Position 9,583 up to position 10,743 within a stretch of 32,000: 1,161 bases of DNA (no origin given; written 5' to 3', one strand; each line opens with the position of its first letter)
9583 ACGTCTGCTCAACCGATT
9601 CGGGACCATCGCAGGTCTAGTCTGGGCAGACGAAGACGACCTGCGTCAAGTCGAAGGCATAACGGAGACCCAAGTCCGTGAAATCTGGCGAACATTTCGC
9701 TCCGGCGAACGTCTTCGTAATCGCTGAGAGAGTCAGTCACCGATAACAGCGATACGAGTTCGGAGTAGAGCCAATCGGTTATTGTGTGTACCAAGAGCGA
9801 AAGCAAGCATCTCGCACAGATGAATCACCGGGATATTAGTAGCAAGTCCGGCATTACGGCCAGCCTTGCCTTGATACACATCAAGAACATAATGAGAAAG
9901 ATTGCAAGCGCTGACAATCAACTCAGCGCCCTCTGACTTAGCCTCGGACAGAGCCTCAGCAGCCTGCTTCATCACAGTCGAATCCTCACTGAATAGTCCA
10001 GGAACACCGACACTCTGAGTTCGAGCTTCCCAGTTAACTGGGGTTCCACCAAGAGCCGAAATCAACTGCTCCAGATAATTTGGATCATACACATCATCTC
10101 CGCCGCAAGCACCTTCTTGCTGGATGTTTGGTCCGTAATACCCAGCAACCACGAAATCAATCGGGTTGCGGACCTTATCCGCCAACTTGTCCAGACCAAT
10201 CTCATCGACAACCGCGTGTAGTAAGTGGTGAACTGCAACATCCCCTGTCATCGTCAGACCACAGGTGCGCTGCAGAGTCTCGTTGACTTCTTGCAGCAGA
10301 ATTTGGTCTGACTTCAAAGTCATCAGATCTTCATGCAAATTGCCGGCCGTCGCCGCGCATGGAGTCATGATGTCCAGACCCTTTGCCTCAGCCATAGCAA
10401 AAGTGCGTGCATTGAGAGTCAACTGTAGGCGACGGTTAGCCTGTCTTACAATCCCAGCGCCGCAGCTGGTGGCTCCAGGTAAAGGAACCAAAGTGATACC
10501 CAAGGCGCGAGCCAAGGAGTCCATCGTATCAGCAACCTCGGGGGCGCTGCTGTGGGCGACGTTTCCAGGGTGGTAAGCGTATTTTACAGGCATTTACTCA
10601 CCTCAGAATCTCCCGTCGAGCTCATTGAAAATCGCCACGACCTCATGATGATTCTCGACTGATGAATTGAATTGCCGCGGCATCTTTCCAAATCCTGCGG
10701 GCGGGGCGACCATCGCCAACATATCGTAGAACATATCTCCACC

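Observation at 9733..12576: Operon pairing a ferredoxin-flavodoxin-SdhB-like fusion with an HdrB/SdhE-like protein, both stripped of their Fe-S cysteine ligands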

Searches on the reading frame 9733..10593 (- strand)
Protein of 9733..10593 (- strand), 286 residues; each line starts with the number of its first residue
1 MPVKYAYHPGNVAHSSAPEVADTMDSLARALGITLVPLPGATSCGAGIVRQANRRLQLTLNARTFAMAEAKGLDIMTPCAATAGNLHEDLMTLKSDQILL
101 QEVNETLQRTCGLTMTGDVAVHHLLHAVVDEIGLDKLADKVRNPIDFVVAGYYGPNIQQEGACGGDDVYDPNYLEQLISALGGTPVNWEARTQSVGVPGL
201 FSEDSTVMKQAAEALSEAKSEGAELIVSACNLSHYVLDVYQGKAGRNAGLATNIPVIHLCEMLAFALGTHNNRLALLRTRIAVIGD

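Call 3: search_protein_families(library=pfam, proteins=[window:9733-10593:-], max_evalue=1)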
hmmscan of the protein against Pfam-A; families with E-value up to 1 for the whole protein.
window:9733-10593:- (286 aa): 2 families
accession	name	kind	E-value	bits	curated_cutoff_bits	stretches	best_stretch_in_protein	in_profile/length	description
PF02754.22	CCG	-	3.3e-10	40.4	20.6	2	5-80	1-78/85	Cysteine-rich domain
PF01177.27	Asp_Glu_race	-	1.5e-05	25.4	31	1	206-280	51-117/211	Asp/Glu/Hydantoin racemase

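Call 4: search_protein_families(library=ncbifam, proteins=[window:9733-10593:-], max_evalue=1)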
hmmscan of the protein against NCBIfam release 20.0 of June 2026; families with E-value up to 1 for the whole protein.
window:9733-10593:- (286 aa): 4 families
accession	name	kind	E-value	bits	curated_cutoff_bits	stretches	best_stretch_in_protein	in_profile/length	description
TIGR03288.1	CoB_CoM_SS_B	equivalog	1.5e-38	132.7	345.15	1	4-282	1-282/290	CoB--CoM heterodisulfide reductase subunit B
NF042965.1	MFR_anch_SdhE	equivalog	6.5e-32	111.2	500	1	4-276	2-271/282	8-methylmenaquinol:fumarate reductase membrane anchor subunit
NF041780.1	hetero_SS_HdrB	equivalog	5.7e-10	39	450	1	59-279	62-293/304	ferredoxin:CoB-CoM heterodisulfide reductase subunit HdrB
TIGR00035.1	asp_race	subfamily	0.056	13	93.1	1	212-281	66-128/236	amino acid racemase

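Call 6: search_solved_structures(query=window:9733-10593:-, max_evalue=1, show_alignments=3)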
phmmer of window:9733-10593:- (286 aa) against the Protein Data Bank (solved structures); distinct sequences matched with E-value up to 1: 6.
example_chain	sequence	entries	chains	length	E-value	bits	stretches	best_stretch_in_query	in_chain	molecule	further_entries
8rvv_B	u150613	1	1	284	5.7e-30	108.1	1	5-274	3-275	H(2):CoB-CoM heterodisulfide,ferredoxin reductase subunit B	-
8rvu_b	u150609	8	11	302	6.5e-30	107.9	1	5-274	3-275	H(2):CoB-CoM heterodisulfide,ferredoxin reductase subunit B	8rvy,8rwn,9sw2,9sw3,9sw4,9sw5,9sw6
9sfi_C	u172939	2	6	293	2.9e-28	102.5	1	4-276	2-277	H(2)/formate:CoB-CoM heterodisulfide,ferredoxin reductase subunit B2 | Heterodisulfide reductase subunit B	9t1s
5odc_B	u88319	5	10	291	5.6e-27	98.3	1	4-282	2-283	Heterodisulfide reductase, subunit B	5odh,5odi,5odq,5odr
7bkb_B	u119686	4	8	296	3.3e-19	72.8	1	4-276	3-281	CoB--CoM heterodisulfide reductase subunit B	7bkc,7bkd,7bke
9rux_A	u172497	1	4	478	0.96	12.3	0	18-98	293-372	Disrupted in schizophrenia 1 homolog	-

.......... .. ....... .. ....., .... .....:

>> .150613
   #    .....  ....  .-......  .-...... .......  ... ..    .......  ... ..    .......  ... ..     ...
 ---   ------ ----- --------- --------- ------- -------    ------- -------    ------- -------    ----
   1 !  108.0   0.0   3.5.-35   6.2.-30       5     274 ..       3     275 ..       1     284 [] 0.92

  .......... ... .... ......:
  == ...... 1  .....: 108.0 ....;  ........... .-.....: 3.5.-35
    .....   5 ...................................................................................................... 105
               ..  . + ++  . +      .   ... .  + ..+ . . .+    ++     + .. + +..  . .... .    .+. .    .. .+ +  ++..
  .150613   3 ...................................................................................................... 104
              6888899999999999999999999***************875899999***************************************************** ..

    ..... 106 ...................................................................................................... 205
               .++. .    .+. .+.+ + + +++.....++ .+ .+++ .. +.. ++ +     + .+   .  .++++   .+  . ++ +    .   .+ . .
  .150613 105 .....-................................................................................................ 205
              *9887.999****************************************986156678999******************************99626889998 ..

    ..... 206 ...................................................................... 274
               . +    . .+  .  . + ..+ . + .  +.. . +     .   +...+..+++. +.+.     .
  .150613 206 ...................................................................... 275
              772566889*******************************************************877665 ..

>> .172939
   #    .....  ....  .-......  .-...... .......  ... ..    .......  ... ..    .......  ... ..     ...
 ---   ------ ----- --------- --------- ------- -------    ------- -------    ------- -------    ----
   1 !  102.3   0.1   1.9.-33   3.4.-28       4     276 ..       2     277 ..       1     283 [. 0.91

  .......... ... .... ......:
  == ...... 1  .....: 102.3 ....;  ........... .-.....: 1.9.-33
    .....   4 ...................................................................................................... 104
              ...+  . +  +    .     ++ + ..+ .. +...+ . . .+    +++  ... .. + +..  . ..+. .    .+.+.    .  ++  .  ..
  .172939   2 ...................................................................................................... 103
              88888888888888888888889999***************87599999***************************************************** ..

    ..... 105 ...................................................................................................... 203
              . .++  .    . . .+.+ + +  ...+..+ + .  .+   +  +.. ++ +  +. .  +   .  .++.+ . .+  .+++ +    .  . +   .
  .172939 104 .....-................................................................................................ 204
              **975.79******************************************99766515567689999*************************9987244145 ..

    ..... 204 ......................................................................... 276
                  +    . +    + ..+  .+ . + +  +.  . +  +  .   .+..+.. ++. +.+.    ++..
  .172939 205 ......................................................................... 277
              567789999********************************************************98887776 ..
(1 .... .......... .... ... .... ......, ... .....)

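Call 21: find_homologous_proteins(query=window:9733-10593:-, max_evalue=0.00001)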
Query window:9733-10593:- (286 aa): 706 proteins with E <= 0.00001 among 5264 candidates; the best 120 are listed.
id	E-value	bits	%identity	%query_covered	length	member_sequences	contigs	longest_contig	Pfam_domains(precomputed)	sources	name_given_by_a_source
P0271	6.8e-181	618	98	100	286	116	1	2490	PF01177.28,PF02754.22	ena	-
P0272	1.2e-168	578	91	100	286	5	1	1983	PF02754.22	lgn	-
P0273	1.0e-164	565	88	100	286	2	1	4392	PF01177.28,PF02754.22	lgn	-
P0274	8.7e-162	555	85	100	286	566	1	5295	PF02754.22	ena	-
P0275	1.3e-160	551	86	100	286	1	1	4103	PF02754.22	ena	-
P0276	1.1e-156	538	84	99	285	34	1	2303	PF02754.22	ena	-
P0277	2.9e-154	531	83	99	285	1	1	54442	PF02754.22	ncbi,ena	-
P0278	3.4e-154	530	83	99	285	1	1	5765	PF02754.22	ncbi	-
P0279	1.6e-153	528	84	99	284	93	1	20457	PF02754.22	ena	-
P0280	2.4e-153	528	83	99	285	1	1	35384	PF02754.22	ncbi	-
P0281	1.2e-152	525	82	99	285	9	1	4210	PF02754.22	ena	-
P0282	2.4e-152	524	82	99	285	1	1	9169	PF02754.22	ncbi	-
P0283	6.7e-150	516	80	99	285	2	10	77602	PF02754.22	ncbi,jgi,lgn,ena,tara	tara:strand:+ start:3906 stop:4763 length:858 start_codon:yes stop_codon:yes gene_type:complete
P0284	4.4e-143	494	88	87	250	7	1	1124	PF02754.22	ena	-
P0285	2.9e-141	488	75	100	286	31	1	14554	PF02754.22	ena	-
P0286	2.0e-140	485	74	100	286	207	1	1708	PF02754.22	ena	-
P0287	1.1e-139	483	76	100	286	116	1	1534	PF02754.22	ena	-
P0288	1.6e-139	482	76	100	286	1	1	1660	PF02754.22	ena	-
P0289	1.8e-139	482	75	100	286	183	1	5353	PF02754.22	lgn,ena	-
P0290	4.2e-139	481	75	100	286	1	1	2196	PF02754.22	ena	-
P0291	5.8e-139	480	76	100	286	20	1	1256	PF02754.22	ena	-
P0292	7.4e-139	480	74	100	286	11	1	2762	PF02754.22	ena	-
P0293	8.4e-139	480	75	100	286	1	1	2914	PF02754.22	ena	-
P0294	1.1e-138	480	76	100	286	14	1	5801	PF02754.22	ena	-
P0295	1.1e-138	479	73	100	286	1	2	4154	PF02754.22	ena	-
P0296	1.4e-138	479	75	100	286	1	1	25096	PF02754.22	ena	-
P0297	1.4e-138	479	75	100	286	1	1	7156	PF02754.22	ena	-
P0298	1.5e-138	479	75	100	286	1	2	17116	PF02754.22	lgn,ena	-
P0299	1.6e-138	479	75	100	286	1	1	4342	PF02754.22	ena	-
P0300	1.6e-138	479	75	100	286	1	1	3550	PF02754.22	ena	-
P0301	1.9e-138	479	75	100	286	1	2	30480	PF02754.22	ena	-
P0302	1.9e-138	479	75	100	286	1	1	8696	PF02754.22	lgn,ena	-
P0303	2.0e-138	479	73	100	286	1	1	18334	PF02754.22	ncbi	-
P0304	2.0e-138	479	75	100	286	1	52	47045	PF02754.22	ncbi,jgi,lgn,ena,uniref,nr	ncbi:MAG: heterodisulfide reductase-related iron-sulfur binding cluster [Candidatus Poseidoniales ar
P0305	2.1e-138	479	75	100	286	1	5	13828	PF02754.22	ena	-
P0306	2.2e-138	478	75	100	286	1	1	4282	PF02754.22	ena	-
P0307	2.7e-138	478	75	100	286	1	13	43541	PF02754.22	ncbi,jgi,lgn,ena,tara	tara:strand:+ start:6100 stop:6960 length:861 start_codon:yes stop_codon:yes gene_type:complete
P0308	2.7e-138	478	74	100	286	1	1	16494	PF02754.22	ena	-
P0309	2.9e-138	478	73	100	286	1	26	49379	PF02754.22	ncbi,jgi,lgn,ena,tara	tara:strand:- start:445 stop:1305 length:861 start_codon:yes stop_codon:yes gene_type:complete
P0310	3.0e-138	478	73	100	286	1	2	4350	PF02754.22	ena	-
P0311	3.1e-138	478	75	100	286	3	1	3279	PF02754.22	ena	-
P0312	3.5e-138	478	75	100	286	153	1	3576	PF02754.22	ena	-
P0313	4.1e-138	478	73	100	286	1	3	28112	PF02754.22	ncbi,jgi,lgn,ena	-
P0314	4.8e-138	477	73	100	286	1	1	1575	PF02754.22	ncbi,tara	tara:strand:- start:69 stop:929 length:861 start_codon:yes stop_codon:yes gene_type:complete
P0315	4.9e-138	477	73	100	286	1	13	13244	PF02754.22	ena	-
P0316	5.7e-138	477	73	100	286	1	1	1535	PF02754.22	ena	-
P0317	6.1e-138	477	75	100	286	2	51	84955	PF02754.22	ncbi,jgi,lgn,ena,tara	ncbi:MAG: heterodisulfide reductase-related iron-sulfur binding cluster [Candidatus Thalassarchaeum 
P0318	6.7e-138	477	74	100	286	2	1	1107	PF02754.22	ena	-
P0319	6.7e-138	477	73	100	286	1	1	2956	PF02754.22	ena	-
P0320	7.0e-138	477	74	100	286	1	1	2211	PF02754.22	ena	-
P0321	7.1e-138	477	75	100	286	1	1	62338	PF02754.22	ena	-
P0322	7.1e-138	477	75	100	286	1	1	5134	PF02754.22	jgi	-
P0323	7.3e-138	477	73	100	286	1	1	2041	PF02754.22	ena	-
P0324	7.7e-138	477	73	100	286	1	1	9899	PF02754.22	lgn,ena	-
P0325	8.1e-138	477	75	100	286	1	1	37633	PF02754.22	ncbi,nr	ncbi:MAG: hypothetical protein CND01_02495 [Marine Group II euryarchaeote MED-G34]|nr:MAG: hypotheti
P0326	8.1e-138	477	74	100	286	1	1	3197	PF02754.22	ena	-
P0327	8.6e-138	477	75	100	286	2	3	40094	PF02754.22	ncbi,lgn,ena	-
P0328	8.7e-138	477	74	100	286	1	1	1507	PF02754.22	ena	-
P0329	1.4e-137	476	65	100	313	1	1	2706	PF02754.22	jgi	-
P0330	1.5e-137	476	75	100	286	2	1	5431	PF02754.22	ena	-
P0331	1.5e-137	476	74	100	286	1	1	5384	PF02754.22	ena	-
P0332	1.7e-137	476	74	100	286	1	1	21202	PF02754.22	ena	-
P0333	2.1e-137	475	74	100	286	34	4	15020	PF02754.22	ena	-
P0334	2.2e-137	475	74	100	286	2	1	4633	PF02754.22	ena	-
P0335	2.4e-137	475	74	100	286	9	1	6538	PF02754.22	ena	-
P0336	3.4e-137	475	72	100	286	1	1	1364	PF02754.22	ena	-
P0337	5.7e-137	474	72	100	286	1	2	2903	PF02754.22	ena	-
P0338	7.4e-137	473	72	100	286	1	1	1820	PF02754.22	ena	-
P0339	7.8e-137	473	74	100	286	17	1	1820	PF02754.22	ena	-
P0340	8.9e-137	473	74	100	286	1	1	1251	PF02754.22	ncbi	-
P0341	1.0e-136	473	72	100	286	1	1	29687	PF02754.22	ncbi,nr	ncbi:MAG: hypothetical protein CMB66_04965 [Euryarchaeota archaeon]|nr:hypothetical protein [Euryarc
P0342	1.1e-136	473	74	100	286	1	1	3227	PF02754.22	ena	-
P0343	1.2e-136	473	72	100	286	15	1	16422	PF02754.22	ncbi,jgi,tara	tara:strand:- start:135 stop:995 length:861 start_codon:yes stop_codon:yes gene_type:complete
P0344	1.6e-136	472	73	100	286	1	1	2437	PF02754.22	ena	-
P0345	2.2e-136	472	72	100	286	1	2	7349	PF02754.22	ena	-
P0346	2.4e-136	472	74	100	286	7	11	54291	PF02754.22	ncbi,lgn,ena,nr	ncbi:MAG: CoB--CoM heterodisulfide reductase iron-sulfur subunit B family protein [Candidatus Thermo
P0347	3.1e-136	471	72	100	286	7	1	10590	PF02754.22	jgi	jgi:succinate dehydrogenase / fumarate reductase cytochrome b subunit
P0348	6.3e-136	470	72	100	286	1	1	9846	PF02754.22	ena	-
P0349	2.5e-135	468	73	100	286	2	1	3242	PF02754.22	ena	-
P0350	3.1e-135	468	71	100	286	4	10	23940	PF02754.22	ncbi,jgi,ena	-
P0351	3.2e-135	468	71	100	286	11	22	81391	PF02754.22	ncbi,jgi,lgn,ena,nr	ncbi:MAG: hypothetical protein CMA28_03155 [Euryarchaeota archaeon]|nr:hypothetical protein [Euryarc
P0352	4.6e-135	468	71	100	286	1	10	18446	PF02754.22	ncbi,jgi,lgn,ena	-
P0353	6.1e-135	467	74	100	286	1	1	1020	PF02754.22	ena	-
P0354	2.1e-134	465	71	100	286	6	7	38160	PF02754.22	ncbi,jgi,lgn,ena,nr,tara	ncbi:MAG: hypothetical protein CMA12_05670 [Euryarchaeota archaeon]|nr:hypothetical protein [Euryarc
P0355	3.6e-134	465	71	100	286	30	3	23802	PF02754.22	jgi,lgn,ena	jgi:succinate dehydrogenase / fumarate reductase cytochrome b subunit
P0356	4.9e-134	464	72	100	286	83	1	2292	PF02754.22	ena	-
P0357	7.0e-134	464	72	100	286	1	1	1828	PF02754.22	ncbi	-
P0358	1.2e-133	463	70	100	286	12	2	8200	PF02754.22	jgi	-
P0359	1.7e-133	462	72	100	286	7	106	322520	PF02754.22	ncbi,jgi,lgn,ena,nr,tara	ncbi:MAG: heterodisulfide reductase-related iron-sulfur binding cluster [Candidatus Thalassarchaeace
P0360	1.7e-133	462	71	100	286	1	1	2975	PF02754.22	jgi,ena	-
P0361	4.0e-133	461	71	100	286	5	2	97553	PF02754.22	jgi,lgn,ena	-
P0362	5.0e-133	461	71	100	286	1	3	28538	PF02754.22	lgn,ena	-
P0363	7.3e-133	460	72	100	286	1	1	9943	PF02754.22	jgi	jgi:succinate dehydrogenase / fumarate reductase cytochrome b subunit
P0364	7.8e-133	460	71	100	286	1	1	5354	PF02754.22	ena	-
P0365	1.0e-132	460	70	100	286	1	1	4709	PF02754.22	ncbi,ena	-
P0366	1.0e-132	460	71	100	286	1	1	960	PF02754.22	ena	-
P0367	1.1e-132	460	72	100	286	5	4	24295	PF02754.22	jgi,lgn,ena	-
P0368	1.5e-132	459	70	100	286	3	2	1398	PF02754.22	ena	-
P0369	1.7e-132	459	71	100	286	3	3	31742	PF02754.22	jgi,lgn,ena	jgi:succinate dehydrogenase / fumarate reductase cytochrome b subunit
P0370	1.7e-132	459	71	100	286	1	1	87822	PF02754.22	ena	-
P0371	2.1e-132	459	69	100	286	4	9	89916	PF02754.22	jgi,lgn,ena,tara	tara:strand:+ start:586 stop:1446 length:861 start_codon:yes stop_codon:yes gene_type:complete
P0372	3.1e-132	458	71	100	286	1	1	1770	PF02754.22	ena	-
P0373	3.6e-132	458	71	100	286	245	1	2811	PF02754.22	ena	-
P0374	4.6e-132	458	70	100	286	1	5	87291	PF02754.22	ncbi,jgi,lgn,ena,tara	jgi:succinate dehydrogenase / fumarate reductase cytochrome b subunit|tara:strand:- start:879 stop:1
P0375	6.1e-132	457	71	100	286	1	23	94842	PF02754.22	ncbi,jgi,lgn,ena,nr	ncbi:MAG: heterodisulfide reductase-related iron-sulfur binding cluster [Candidatus Thermoplasmatota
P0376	9.5e-132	457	70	100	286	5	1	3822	PF02754.22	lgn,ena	-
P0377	2.2e-131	456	71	100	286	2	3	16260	PF02754.22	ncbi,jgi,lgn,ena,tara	tara:strand:+ start:639 stop:1499 length:861 start_codon:yes stop_codon:yes gene_type:complete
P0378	2.2e-131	456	71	100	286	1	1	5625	PF02754.22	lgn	-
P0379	2.4e-131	455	70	100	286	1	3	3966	PF02754.22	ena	-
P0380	2.8e-131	455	70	100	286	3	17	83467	PF02754.22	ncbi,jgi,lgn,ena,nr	ncbi:MAG TPA: CoB--CoM heterodisulfide reductase iron-sulfur subunit B family protein [Candidatus Th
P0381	3.3e-131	455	69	100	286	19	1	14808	PF02754.22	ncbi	-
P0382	3.4e-131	455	69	100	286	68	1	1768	PF02754.22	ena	-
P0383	3.4e-131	455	70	100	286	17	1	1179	PF02754.22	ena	-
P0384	4.2e-131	455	71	100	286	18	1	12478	PF02754.22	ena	-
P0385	7.9e-131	454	70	99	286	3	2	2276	PF02754.22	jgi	-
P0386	1.1e-130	453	68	100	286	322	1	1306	PF02754.22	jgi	-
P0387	1.2e-130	453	69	100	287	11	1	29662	PF02754.22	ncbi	-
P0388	1.9e-130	452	69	100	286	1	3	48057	PF02754.22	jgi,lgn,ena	jgi:succinate dehydrogenase / fumarate reductase cytochrome b subunit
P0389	2.2e-130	452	70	100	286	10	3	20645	PF02754.22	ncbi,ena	-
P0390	2.3e-130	452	69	100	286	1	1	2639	PF02754.22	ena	-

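Call 64: predict_structure(alignment_id=A4)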
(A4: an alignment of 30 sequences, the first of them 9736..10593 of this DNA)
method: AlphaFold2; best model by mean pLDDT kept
length: 286 residues; sequences in the alignment: 30
mean_pLDDT: 84.7   pTM: 0.86
mean pLDDT of the five models: 84.7, 82.7, 81.3, 78.9, 62.1
residues with pLDDT >= 90: 145; 70-90: 95; 50-70: 39; < 50: 7
segments of 3 or more residues with pLDDT < 50: 164-168
pLDDT, mean of each block of 10 residues (from residue 1): 84 65 89 90 66 87 95 92 87 95 97 94 91 93 94 70 49 91 93 68 71 93 93 83 84 90 91 81 77
secondary structure, 60 per line:
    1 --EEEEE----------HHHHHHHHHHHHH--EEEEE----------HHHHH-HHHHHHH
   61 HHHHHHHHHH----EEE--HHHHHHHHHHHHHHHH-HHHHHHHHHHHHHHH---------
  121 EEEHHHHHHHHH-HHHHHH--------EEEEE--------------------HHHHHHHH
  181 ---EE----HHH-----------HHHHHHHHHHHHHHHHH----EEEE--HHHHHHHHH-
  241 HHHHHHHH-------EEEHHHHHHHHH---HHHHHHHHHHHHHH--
elements in order: E3-7 H18-30 E33-37 H48-52 H54-70 E75-77 H80-95 H97-111 E121-123 H124-132 H134-139 E148-152 H173-180 H204-220 E225-228 H231-239 H241-248 E256-258 H259-267 H271-284
